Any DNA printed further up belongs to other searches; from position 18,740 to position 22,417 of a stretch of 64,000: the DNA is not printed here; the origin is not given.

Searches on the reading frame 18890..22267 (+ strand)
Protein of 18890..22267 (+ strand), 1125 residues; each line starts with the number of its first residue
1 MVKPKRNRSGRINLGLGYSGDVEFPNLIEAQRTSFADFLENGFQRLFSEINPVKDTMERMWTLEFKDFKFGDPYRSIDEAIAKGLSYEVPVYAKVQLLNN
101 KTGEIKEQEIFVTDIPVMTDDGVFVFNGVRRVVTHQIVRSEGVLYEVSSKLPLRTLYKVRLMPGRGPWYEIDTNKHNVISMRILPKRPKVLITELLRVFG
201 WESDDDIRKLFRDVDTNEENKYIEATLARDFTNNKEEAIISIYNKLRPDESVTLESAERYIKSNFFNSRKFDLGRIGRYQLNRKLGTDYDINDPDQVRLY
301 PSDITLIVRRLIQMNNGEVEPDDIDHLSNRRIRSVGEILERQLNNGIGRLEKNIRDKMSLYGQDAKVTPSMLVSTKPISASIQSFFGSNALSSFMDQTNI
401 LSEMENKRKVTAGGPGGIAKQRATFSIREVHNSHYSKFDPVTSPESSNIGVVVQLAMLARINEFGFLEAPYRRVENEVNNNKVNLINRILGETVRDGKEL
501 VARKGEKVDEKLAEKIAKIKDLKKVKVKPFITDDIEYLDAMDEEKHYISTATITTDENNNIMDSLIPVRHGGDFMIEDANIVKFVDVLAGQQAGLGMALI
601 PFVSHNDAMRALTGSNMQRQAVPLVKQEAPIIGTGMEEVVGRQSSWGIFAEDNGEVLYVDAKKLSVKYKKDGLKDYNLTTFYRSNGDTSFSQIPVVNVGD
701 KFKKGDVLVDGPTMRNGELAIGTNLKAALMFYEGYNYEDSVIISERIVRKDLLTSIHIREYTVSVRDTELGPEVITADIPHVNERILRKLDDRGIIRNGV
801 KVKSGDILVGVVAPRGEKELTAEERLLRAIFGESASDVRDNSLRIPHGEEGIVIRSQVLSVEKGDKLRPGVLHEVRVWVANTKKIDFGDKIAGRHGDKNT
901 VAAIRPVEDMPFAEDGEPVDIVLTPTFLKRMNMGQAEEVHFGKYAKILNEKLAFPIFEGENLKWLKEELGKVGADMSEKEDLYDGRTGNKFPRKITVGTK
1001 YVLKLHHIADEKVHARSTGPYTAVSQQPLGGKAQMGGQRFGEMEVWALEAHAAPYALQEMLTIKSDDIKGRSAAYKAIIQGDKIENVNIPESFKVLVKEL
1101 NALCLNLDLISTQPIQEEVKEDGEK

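Call 8: search_protein_families(library=pfam, proteins=[window:18890-22267:+], max_evalue=0.01)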
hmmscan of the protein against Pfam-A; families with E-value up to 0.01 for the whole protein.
window:18890-22267:+ (1125 aa): 6 families
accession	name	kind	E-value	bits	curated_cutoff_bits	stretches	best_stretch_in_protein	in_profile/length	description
PF00562.33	RNA_pol_Rpb2_6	-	5.1e-102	342.2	23.4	1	650-1034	2-373/373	RNA polymerase Rpb2, domain 6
PF04561.19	RNA_pol_Rpb2_2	-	3.8e-25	89.1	21.7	1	140-333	2-190/190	RNA polymerase Rpb2, domain 2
PF04560.25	RNA_pol_Rpb2_7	-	1.9e-24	86.3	32.1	1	1036-1110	1-85/87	RNA polymerase Rpb2, domain 7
PF04565.21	RNA_pol_Rpb2_3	-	4e-17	62.6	21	1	394-461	2-68/68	RNA polymerase Rpb2, domain 3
PF10385.14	RNA_pol_Rpb2_45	-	7.2e-15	55.2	28.2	1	524-587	3-65/66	RNA polymerase beta subunit external 1 domain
PF04563.20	RNA_pol_Rpb2_1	-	2.5e-11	43.9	28.2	1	27-379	2-202/203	RNA polymerase beta subunit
